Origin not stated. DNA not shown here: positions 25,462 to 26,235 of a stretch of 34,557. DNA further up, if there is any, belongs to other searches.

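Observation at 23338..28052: Tandem duplication of a two-part receptor-binding cassette (small fibre-tip domain + ~640-aa six-repeat protein)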

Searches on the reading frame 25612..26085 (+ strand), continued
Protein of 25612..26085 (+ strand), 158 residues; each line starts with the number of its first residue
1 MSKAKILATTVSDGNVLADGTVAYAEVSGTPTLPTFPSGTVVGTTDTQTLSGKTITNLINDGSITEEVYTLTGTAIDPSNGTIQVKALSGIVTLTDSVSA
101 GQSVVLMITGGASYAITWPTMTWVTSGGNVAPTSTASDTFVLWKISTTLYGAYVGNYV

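Call 74: search_protein_families(library=pfam, proteins=[L005:2612-4705:+, L012:534-2171:+, L025:3788-7501:+, L032:5120-6448:+, L033:1870-3732:+, L035:7231-8520:+, L039:8300-9919:+, L046:8294-9130:+, L062:2539-3204:+], max_evalue=0.01)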
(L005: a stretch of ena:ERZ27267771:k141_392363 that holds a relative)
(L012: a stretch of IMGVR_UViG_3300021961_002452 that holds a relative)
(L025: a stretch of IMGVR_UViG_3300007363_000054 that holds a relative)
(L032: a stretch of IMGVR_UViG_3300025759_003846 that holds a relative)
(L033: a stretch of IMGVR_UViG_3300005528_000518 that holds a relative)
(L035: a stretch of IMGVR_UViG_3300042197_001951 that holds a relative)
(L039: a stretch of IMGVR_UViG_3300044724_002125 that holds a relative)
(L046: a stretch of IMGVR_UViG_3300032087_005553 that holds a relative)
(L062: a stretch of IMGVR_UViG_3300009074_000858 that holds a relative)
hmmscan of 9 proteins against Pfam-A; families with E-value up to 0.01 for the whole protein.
L005:2612-4705:+ (698 aa): 1 family
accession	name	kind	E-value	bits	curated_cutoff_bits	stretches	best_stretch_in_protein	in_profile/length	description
PF13385.13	Laminin_G_3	-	9.8e-12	45.7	27.6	2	28-175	1-138/151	Concanavalin A-like lectin/glucanases superfamily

L012:534-2171:+ (546 aa): 3 families
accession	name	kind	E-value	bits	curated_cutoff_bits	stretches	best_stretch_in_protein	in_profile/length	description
PF08450.18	SGL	-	8e-08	32.6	26.3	0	516-545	134-163/246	SMP-30/Gluconolactonase/LRE-like region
PF25174.1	Beta-prop_THOC3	-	0.00023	20.7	305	0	394-475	74-146/272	THOC3 beta-propeller domain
PF23393.2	Beta-prop_WDR90_POC16_2nd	-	0.00098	18.8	60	0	356-477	32-146/291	WDR90/POC16, second beta-propeller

L025:3788-7501:+ (1238 aa): 0 families

L032:5120-6448:+ (443 aa): 1 family
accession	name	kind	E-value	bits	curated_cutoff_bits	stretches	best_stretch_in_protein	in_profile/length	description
PF06739.17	SBBP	-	2.6e-07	30.9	20.5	0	276-298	8-30/38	Beta-propeller repeat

L033:1870-3732:+ (621 aa): 4 families
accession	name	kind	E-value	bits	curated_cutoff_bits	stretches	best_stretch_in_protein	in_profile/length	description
PF00415.24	RCC1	-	6.2e-109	356.9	21.7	11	119-162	1-46/50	Regulator of chromosome condensation (RCC1) repeat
PF25390.1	WD40_RLD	-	1.1e-106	357.7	150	3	317-611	45-359/363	RCC1-like domain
PF13540.12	RCC1_2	-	8.6e-48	159.4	22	9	104-132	2-30/30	Regulator of chromosome condensation (RCC1) repeat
PF25384.1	Alsin_RLD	-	1.9e-15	57.5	100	0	162-247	235-317/405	Alsin RCC1-like domain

L035:7231-8520:+ (430 aa): 1 family
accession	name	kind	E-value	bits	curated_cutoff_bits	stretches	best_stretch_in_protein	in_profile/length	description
PF06739.17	SBBP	-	0.00088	19.6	20.5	0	78-97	10-29/38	Beta-propeller repeat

L039:8300-9919:+ (540 aa): 8 families
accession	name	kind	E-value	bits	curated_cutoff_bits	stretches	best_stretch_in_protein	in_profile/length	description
PF25174.1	Beta-prop_THOC3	-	3e-14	53.1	305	3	336-488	28-160/272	THOC3 beta-propeller domain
PF08450.18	SGL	-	4.6e-14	53.1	26.3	0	110-140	135-165/246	SMP-30/Gluconolactonase/LRE-like region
PF10282.15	Lactonase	-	8.8e-13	48.6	21.7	1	63-188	196-319/344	Lactonase, 7-bladed beta-propeller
PF18839.6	LPD24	-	5.9e-09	36.6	27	0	65-100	29-64/73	Large polyvalent protein associated domain 24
PF23393.2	Beta-prop_WDR90_POC16_2nd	-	2.5e-08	33.9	60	1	88-232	18-149/291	WDR90/POC16, second beta-propeller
PF11730.13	DUF3297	-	0.0018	18.6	27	0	481-514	32-65/71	Protein of unknown function (DUF3297)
PF25171.1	Beta-prop_WDR36-Utp21_1st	-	0.002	18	80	0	127-197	168-230/266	WDR36/Utp21 first beta-propeller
PF24681.1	Kelch_KLHDC2_KLHL20_DRC7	-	0.0058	16.4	50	0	48-200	41-191/221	KLHDC2/KLHL20/DRC7 Kelch-repeats domain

L046:8294-9130:+ (279 aa): 3 families
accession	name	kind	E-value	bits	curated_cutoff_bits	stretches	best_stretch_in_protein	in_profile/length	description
PF10282.15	Lactonase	-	9.5e-06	25.5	21.7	1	54-265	52-260/344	Lactonase, 7-bladed beta-propeller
PF07676.18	PD40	-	0.0002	21.7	20.9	0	34-57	5-28/38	WD40-like Beta Propeller Repeat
PF08450.18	SGL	-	0.00085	19.4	26.3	0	242-278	127-163/246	SMP-30/Gluconolactonase/LRE-like region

L062:2539-3204:+ (222 aa): 0 families

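Call 77: search_dna_similar(query=window:25612-26085:+, collection=phages, mode=protein, max_rows=40, max_evalue=0.001)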
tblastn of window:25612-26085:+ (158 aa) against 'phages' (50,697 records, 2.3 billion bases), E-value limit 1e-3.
Records with a match: 4; places in all: 4; records where one place covers at least 80% of the query: 1.
Best place of each record, by identity: 60-80% 1; <60% 3.
By first word of the organism name: Caudoviricetes 2; Roseobacter 1; Synechococcus 1.
By host as written in the record: - 2; Rhodobacteraceae bacterium FZCC0023 1; Synechococcus sp. CRE1902 1.
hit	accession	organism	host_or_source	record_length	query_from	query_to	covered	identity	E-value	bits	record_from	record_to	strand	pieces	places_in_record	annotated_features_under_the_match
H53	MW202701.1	Caudoviricetes sp.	Manatee Spring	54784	35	156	77%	52.3%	9e-27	110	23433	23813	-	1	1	hypothetical protein (x2) | wD40 repeat protein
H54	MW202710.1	Caudoviricetes sp.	Manatee Spring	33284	23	157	85%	45.9%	1e-26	109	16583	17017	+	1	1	hyaluronase tail fiber protein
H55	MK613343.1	Roseobacter phage CRP-1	Rhodobacteraceae bacterium FZCC0023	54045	75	157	53%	61.4%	1e-25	107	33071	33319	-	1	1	hypothetical protein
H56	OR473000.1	Synechococcus phage S-CREM2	Synechococcus sp. CRE1902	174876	49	158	70%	41.9%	2e-10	64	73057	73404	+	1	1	hypothetical protein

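Call 79: get_annotated_region(hit=H56, flank=4000)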
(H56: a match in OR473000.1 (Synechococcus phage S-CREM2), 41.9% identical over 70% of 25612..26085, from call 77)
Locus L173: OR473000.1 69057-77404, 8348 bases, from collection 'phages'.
description: Synechococcus phage S-CREM2, complete genome.
organism: Synechococcus phage S-CREM2 (NCBI taxid 3075959)
taxonomy: Viruses; Duplodnaviria; Heunggongvirae; Uroviricota; Caudoviricetes; Kyanoviridae
host: Synechococcus sp. CRE1902; source: Changjiang River estuary surface water; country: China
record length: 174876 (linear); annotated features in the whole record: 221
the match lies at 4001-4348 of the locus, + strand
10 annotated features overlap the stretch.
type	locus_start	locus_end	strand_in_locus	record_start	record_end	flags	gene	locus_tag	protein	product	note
CDS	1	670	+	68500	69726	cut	-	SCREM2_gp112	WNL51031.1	hypothetical protein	-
CDS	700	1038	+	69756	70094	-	-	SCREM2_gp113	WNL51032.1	hypothetical protein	-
CDS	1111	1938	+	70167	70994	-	-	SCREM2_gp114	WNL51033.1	hypothetical protein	-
CDS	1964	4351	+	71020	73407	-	-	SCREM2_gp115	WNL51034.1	hypothetical protein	-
CDS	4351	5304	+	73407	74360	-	-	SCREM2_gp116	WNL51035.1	hypothetical protein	-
CDS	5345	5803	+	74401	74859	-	-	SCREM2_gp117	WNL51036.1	hypothetical protein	-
CDS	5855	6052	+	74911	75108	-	-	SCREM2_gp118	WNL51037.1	tail assembly chaperone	-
CDS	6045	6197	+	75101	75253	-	-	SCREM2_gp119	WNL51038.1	hypothetical protein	-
CDS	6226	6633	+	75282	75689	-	-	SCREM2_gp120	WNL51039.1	baseplate wedge protein, inner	baseplate wedge protein, inner (virion protein)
CDS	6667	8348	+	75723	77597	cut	-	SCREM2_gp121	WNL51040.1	baseplate wedge protein, inner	baseplate wedge protein, inner (virion protein)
